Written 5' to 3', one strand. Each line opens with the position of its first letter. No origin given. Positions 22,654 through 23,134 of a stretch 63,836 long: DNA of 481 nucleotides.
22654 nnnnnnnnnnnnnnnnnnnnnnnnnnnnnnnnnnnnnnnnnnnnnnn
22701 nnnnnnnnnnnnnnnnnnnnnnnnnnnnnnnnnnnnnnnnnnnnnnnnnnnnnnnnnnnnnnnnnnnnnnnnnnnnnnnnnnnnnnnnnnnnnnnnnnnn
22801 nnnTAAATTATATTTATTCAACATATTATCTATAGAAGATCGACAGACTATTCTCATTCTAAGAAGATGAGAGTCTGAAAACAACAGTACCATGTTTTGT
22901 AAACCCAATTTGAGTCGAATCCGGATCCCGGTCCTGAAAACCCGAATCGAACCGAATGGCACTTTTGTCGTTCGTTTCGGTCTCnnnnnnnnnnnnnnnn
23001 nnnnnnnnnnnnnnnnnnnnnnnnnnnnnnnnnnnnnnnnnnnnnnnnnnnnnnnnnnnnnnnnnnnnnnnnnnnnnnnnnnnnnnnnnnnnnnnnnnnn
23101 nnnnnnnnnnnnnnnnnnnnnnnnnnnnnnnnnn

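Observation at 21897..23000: MITE-like element with TIRs, TA-flanks and a 45-bp perfect internal palindrome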

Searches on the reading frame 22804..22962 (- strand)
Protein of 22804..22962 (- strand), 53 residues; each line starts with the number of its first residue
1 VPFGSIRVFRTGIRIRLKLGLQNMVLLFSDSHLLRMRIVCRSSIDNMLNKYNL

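Call 49: list_cluster_members(proteins=[window:22804-22962:-, window:22123-22275:-, window:22045-22167:+, window:22804-22908:-, window:22063-22167:+, window:21948-22049:+, window:22737-22832:+, window:22892-22984:+, window:22804-22893:-])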
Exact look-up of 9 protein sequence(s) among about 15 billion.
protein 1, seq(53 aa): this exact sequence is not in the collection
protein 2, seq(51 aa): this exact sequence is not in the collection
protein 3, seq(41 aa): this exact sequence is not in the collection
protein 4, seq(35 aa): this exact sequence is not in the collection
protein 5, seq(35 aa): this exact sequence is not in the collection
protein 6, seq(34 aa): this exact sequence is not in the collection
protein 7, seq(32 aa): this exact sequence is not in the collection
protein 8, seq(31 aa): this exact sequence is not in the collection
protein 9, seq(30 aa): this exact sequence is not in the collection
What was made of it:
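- Tried and rejected: Nine ORF variants from A and B are not in the 15-billion-protein collection (call 49).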

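Call 50: search_protein_families(library=pfam, proteins=[window:22804-22962:-], max_evalue=1)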
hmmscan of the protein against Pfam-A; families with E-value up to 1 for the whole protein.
seq(53 aa): 0 families

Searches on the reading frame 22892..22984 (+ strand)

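Call 50: search_protein_families(library=pfam, proteins=[window:22892-22984:+], max_evalue=1)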
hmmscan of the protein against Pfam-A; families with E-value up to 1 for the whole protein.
seq(31 aa): 1 family
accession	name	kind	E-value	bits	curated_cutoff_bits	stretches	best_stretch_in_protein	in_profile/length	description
PF09627.16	PrgU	-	0.17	12.3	25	1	2-25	72-96/106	PrgU-like protein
